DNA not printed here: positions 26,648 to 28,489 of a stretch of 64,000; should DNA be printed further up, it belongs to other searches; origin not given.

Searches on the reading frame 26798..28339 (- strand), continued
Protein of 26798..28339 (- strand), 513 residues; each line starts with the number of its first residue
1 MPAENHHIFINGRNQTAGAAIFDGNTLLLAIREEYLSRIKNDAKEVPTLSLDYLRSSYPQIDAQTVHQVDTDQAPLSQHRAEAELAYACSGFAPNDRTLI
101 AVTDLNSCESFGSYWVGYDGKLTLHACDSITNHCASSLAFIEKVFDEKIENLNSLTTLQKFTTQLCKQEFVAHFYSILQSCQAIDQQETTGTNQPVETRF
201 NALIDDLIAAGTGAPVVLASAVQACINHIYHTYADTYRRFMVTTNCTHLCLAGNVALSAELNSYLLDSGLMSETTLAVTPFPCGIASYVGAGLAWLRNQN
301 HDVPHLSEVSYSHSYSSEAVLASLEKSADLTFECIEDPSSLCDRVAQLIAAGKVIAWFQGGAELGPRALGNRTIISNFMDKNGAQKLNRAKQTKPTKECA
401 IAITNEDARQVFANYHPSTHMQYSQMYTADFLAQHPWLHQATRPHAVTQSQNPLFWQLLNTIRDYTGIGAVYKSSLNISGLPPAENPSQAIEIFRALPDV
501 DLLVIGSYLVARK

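Call 87: predict_structure(alignment_id=A5)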
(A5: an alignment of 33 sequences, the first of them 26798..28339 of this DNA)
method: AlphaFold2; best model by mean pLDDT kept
length: 513 residues; sequences in the alignment: 33
mean_pLDDT: 83.1   pTM: 0.84
mean pLDDT of the five models: 83.1, 81.1, 80.9, 80.5, 80.2
residues with pLDDT >= 90: 282; 70-90: 109; 50-70: 84; < 50: 38
segments of 3 or more residues with pLDDT < 50: 1-3, 107-109, 151-163, 181-194
pLDDT, mean of each block of 10 residues (from residue 1): 70 82 90 91 87 86 62 68 94 95 66 91 84 65 58 44 51 59 42 53 68 61 78 90 97 89 92 93 89 91 82 88 98 98 99 96 72 96 96 88 95 89 93 94 92 95 98 94 93 97 98 97
secondary structure, 60 per line:
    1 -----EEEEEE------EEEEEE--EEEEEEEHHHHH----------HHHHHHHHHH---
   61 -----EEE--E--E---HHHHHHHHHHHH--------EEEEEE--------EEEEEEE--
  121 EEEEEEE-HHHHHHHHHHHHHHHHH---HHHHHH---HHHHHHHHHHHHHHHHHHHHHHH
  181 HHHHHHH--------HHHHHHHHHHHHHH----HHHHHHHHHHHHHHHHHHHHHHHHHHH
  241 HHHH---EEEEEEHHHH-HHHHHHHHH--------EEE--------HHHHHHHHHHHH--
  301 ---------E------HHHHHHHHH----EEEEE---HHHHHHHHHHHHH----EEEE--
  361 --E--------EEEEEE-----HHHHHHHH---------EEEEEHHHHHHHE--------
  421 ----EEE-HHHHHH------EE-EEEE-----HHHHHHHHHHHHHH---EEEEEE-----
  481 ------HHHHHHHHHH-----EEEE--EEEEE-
elements in order: E6-11 E18-23 E26-32 H33-37 H48-57 E66-68 H78-89 E98-103 E112-118 E121-127 H129-145 H149-154 H158-187 H196-209 H214-244 E248-253 H254-257 H259-267 E276-278 H287-298 H317-325 E330-334 H338-350 E355-358 E372-377 H383-390 E400-404 H405-411 E425-427 H429-434 E444-447 H453-466 E470-475 H487-496 E502-505 E508-512

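Call 91: fold_search(model_id=the predicted structure, library=pdb)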
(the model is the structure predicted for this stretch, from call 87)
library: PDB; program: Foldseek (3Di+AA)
matches with E <= 10: 743; with E <= 0.001: 50
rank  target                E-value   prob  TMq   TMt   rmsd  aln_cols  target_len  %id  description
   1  3vf4                  4.2e-30  1.00  0.73  0.67   7.0       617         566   19  Crystal structure of the O-carbamoyltransferase TobZ S530A variant in complex with carbamoyl phosphate and ADP (released 2012-01-25)
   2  3ves                  6.9e-30  1.00  0.74  0.67   7.3       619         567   19  Crystal structure of the O-carbamoyltransferase TobZ in complex with AMPCPP and carbamoyl phosphate (released 2012-01-25)
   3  3vex                  5.4e-29  1.00  0.73  0.67   6.2       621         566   19  Crystal structure of the O-carbamoyltransferase TobZ H14N variant in complex with carbamoyl adenylate intermediate (released 2012-01-25)
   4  3vez                  7.9e-29  1.00  0.74  0.67   8.0       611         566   19  Crystal structure of the O-carbamoyltransferase TobZ K443A variant in complex with ATP, ADP and carbamoyl phosphate (released 2012-01-25)
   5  3ver                  9.4e-29  1.00  0.74  0.68   6.0       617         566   19  Crystal structure of the O-carbamoyltransferase TobZ in complex with carbamoyl adenylate intermediate (released 2012-01-25)
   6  3ven                  1.2e-28  1.00  0.72  0.65   6.9       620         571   19  Crystal structure of the O-carbamoyltransferase TobZ (released 2012-01-25)
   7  7xb6_A                2.9e-28  1.00  0.80  0.69   5.7       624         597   20  Crystal structure of the O-carbamoyltransferase VtdB in complex with carbamoyl adenylate intermediate (released 2023-03-22)
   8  3vf2                  3.0e-28  1.00  0.74  0.68   6.3       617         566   19  Crystal structure of the O-carbamoyltransferase TobZ M473I variant in complex with carbamoyl phosphate and ADP (released 2012-01-25)
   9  7vx0_A                1.1e-26  1.00  0.74  0.57   8.2       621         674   18  The structure of GdmN complex with ATP (released 2022-11-16)
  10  7vzq_A                3.6e-26  1.00  0.73  0.56   9.0       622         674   18  The structure of GdmN V24Y/G157A/R158A/G188R mutant in complex with carbamoyl adenylate intermediate (released 2022-11-16)
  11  7vzy_B                7.4e-26  1.00  0.73  0.56   8.6       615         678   18  The structure of GdmN complex with AMP and 20-O-methyl-19-chloroproansamitocin (released 2022-11-16)
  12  7vzu_A                7.8e-26  1.00  0.75  0.58   8.1       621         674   19  The structure of GdmN Y82F mutant (released 2022-11-16)
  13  9s2t                  8.7e-26  1.00  0.71  0.55   9.2       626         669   18  Carbamoyl transferase NovN involved in Novobiocin biosynthesis (released 2025-07-30)
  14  7vzq_B                1.2e-25  1.00  0.76  0.58   7.8       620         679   18  The structure of GdmN V24Y/G157A/R158A/G188R mutant in complex with carbamoyl adenylate intermediate (released 2022-11-16)
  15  7vzz_B                1.3e-25  1.00  0.74  0.57   8.3       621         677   18  The structure of GdmN in complex with the natural tetrahedral intermediate, carbamoyl adenylate, and 20-O-methyl-19-ch (released 2022-11-16)
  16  7vx0_B                1.4e-25  1.00  0.74  0.57   7.3       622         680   19  The structure of GdmN complex with ATP (released 2022-11-16)
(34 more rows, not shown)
